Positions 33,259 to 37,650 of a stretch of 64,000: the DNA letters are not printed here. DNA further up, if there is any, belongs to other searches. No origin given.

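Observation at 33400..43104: A 3234-aa AglB: STT3 core embedded between an extra polytopic N-terminal domain and a ~1900-aa repeat-rich, TM-anchored tail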

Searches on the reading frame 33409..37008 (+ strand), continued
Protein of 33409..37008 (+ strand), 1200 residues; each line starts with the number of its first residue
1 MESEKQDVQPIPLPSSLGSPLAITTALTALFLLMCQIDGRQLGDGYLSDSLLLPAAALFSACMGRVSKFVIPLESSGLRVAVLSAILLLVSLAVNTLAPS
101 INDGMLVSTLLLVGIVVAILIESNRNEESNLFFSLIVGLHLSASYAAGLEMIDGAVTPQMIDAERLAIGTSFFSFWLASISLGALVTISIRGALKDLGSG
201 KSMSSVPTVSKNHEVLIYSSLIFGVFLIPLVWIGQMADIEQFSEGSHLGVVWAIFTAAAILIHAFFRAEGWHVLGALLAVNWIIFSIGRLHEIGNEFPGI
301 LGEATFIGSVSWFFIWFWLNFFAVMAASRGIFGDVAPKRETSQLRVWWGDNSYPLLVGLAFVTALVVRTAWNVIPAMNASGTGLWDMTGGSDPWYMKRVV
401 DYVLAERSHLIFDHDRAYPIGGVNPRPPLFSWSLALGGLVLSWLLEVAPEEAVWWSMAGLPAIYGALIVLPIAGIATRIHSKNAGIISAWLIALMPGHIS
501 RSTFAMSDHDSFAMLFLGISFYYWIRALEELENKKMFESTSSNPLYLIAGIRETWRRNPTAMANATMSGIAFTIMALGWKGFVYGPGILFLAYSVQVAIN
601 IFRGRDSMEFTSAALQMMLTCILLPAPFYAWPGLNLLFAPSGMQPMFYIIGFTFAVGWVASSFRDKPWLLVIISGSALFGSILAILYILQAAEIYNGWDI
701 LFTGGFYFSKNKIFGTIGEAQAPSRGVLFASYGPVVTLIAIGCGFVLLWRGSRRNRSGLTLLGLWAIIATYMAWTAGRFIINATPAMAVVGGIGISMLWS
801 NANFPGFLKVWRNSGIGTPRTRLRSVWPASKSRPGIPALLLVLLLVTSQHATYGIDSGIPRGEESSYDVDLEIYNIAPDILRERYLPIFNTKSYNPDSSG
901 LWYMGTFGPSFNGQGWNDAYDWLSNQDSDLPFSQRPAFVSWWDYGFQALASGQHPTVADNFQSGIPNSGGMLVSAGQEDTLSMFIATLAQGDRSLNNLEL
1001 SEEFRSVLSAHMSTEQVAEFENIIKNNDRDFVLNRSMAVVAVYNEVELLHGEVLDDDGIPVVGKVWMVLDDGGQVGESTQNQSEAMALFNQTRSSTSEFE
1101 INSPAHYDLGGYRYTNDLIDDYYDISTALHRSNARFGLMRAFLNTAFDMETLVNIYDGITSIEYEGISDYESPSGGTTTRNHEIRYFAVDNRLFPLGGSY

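Call 65: find_related_loci(query=A3, collection=genome_contigs, flank=9000)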
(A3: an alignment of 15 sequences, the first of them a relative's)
Query A3 (2098 aa) in genome_contigs; peptide patterns used: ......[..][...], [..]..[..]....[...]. (x = any residue, [..] = any of these).
600 stretches matched a pattern (row limit reached: there are more); 415 encode a relative of the query (tblastn E <= 1e-3); the best 80 are kept; 80 distinct loci.
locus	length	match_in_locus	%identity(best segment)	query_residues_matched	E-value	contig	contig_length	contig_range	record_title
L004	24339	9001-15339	41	1-2097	0e+0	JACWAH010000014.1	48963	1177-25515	MAG: Thermoplasmatales archaeon isolate A_EUR_06 k141_232705, whole genome shotgun sequence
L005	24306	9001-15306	42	1-2094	0e+0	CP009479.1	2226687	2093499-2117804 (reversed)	Uncultured archaeon clone ASS_A1, complete genome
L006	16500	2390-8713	39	2-2098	0e+0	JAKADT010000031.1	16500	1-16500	MAG: Thermoplasmata archaeon isolate WH5.bin35 NODE_1986_length_16500_cov_28.742686, whole genome shotgun sequence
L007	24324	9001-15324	38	1-2097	0e+0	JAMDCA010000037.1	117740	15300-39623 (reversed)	MAG: Thermoplasmatota archaeon isolate FK_Sedi_B_Bin.193 NODE_228_length_117740_cov_53.9536, whole genome shotgun sequen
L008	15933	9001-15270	37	1-2098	0e+0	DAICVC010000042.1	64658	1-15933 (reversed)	MAG TPA_asm: Thermoplasmatales archaeon isolate clean2848 k141_854052, whole genome shotgun sequence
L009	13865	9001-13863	43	1-1621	0e+0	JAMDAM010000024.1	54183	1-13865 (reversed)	MAG: Thermoplasmatota archaeon isolate FK_Sedi_B_Bin.259 NODE_1481_length_54183_cov_265.014, whole genome shotgun sequen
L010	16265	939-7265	37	1-2097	0e+0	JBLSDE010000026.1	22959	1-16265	Cuniculiplasma sp. SKW4 k141_7228_length_22959_cov_1165.6643, whole genome shotgun sequence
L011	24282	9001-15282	36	1-2098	0e+0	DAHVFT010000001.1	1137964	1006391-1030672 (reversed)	MAG TPA_asm: Thermoplasmatales archaeon isolate clean295 NODE_1_length_1137964_cov_221.819047, whole genome shotgun sequ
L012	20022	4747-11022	40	18-2098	0e+0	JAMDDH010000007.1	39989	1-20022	MAG: Thermoplasmatota archaeon isolate FK_Sedi_B_Bin.146 NODE_2736_length_39989_cov_87.7328, whole genome shotgun sequen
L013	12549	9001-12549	48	6-1179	0e+0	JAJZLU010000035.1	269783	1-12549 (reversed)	MAG: Thermoplasmata archaeon isolate MAS3.bin138 NODE_22_length_269783_cov_2.750308, whole genome shotgun sequence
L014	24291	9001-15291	40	16-2098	0e+0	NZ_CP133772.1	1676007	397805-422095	Oxyplasma meridianum strain M1 chromosome, complete genome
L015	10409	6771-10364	41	10-1255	0e+0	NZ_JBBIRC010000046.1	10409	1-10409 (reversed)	MAG: Ferroplasma sp. isolate PFF170222_bin_340 NODE_659_length_10409_cov_114.53, whole genome shotgun sequence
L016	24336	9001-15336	41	1-2098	0e+0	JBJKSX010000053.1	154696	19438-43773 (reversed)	MAG: Thermoplasmataceae archaeon isolate Bin_92 S1Ck127_2597400_flag_0_multi_10.2529_len_154696, whole genome shotgun se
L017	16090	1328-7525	29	22-2088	0e+0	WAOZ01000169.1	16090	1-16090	MAG: DHVE2 group archaeon isolate S143_98 k151_468577, whole genome shotgun sequence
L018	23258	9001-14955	30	22-2014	0e+0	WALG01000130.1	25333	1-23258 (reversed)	MAG: DHVE2 group archaeon isolate S014_41 k151_297821, whole genome shotgun sequence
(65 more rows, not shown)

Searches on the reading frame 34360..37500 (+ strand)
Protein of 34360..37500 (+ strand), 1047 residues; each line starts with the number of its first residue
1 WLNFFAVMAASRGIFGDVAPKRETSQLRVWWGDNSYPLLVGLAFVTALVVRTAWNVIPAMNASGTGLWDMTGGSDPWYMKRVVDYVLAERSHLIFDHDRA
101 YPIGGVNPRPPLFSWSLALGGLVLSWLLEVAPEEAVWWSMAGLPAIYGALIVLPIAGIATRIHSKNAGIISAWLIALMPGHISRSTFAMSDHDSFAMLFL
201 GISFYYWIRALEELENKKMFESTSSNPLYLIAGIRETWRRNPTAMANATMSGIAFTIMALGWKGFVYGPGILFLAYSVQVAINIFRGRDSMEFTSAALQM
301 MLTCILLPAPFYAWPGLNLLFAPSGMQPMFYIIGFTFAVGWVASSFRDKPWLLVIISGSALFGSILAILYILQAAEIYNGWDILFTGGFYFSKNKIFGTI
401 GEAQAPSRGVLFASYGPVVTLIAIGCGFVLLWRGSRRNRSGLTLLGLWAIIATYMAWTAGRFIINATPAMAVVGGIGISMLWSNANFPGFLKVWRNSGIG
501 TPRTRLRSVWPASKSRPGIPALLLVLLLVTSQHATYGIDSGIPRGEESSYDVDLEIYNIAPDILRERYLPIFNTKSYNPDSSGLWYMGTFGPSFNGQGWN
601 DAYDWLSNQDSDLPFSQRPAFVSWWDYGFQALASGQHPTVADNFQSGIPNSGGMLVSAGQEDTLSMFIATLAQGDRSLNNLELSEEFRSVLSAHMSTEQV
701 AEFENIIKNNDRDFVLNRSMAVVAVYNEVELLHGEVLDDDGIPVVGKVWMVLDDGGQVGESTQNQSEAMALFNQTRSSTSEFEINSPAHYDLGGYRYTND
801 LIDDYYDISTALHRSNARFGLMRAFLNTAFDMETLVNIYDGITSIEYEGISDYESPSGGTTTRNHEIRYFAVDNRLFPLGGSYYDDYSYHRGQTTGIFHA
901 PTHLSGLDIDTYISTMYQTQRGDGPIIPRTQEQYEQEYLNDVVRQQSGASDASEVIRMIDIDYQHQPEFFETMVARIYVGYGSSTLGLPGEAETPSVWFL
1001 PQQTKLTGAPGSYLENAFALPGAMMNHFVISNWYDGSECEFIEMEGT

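Call 13: search_solved_structures(query=window:34360-37500:+, max_evalue=0.01, show_alignments=2)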
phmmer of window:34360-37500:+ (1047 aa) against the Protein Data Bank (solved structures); distinct sequences matched with E-value up to 0.01: 10.
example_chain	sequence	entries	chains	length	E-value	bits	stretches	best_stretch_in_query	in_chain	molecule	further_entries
5gmy_A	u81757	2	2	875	3.1e-09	38.5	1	56-322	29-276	Transmembrane oligosaccharyl transferase, putative | Dolichyl-phosphooligosaccharide-protein glycotransferase 3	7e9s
3waj_A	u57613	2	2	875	3.2e-09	38.4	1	56-322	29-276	Transmembrane oligosaccharyl transferase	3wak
6c26_A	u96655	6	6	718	1.6e-05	26.1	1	74-211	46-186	Dolichyl-diphosphooligosaccharide--protein glycosyltransferase subunit STT3 | Dolichyl-diphosphooligosaccharide--protein glycotransferase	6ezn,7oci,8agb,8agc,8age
8i9p_Lh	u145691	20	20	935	5e-05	24.5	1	74-213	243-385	dolichyl-diphosphooligosaccharide--protein glycotransferase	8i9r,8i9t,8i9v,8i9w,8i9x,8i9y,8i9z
6s7t_A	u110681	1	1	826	0.00015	22.9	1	75-211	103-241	Dolichyl-diphosphooligosaccharide--protein glycosyltransferase subunit STT3B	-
3vu0_A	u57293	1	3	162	0.00018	22.6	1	598-740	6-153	Putative uncharacterized protein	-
6ftg_5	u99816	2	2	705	0.00021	22.4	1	146-212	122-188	Dolichyl-diphosphooligosaccharide--protein glycosyltransferase subunit STT3A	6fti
6ftj_5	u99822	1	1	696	0.00022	22.4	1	146-212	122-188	Dolichyl-diphosphooligosaccharide--protein glycosyltransferase subunit STT3A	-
6s7o_A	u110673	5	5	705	0.00024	22.2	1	146-212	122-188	Dolichyl-diphosphooligosaccharide--protein glycosyltransferase subunit STT3A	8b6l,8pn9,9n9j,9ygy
3vgp_A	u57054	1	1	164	0.00052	21.1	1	597-663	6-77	Transmembrane oligosaccharyl transferase, putative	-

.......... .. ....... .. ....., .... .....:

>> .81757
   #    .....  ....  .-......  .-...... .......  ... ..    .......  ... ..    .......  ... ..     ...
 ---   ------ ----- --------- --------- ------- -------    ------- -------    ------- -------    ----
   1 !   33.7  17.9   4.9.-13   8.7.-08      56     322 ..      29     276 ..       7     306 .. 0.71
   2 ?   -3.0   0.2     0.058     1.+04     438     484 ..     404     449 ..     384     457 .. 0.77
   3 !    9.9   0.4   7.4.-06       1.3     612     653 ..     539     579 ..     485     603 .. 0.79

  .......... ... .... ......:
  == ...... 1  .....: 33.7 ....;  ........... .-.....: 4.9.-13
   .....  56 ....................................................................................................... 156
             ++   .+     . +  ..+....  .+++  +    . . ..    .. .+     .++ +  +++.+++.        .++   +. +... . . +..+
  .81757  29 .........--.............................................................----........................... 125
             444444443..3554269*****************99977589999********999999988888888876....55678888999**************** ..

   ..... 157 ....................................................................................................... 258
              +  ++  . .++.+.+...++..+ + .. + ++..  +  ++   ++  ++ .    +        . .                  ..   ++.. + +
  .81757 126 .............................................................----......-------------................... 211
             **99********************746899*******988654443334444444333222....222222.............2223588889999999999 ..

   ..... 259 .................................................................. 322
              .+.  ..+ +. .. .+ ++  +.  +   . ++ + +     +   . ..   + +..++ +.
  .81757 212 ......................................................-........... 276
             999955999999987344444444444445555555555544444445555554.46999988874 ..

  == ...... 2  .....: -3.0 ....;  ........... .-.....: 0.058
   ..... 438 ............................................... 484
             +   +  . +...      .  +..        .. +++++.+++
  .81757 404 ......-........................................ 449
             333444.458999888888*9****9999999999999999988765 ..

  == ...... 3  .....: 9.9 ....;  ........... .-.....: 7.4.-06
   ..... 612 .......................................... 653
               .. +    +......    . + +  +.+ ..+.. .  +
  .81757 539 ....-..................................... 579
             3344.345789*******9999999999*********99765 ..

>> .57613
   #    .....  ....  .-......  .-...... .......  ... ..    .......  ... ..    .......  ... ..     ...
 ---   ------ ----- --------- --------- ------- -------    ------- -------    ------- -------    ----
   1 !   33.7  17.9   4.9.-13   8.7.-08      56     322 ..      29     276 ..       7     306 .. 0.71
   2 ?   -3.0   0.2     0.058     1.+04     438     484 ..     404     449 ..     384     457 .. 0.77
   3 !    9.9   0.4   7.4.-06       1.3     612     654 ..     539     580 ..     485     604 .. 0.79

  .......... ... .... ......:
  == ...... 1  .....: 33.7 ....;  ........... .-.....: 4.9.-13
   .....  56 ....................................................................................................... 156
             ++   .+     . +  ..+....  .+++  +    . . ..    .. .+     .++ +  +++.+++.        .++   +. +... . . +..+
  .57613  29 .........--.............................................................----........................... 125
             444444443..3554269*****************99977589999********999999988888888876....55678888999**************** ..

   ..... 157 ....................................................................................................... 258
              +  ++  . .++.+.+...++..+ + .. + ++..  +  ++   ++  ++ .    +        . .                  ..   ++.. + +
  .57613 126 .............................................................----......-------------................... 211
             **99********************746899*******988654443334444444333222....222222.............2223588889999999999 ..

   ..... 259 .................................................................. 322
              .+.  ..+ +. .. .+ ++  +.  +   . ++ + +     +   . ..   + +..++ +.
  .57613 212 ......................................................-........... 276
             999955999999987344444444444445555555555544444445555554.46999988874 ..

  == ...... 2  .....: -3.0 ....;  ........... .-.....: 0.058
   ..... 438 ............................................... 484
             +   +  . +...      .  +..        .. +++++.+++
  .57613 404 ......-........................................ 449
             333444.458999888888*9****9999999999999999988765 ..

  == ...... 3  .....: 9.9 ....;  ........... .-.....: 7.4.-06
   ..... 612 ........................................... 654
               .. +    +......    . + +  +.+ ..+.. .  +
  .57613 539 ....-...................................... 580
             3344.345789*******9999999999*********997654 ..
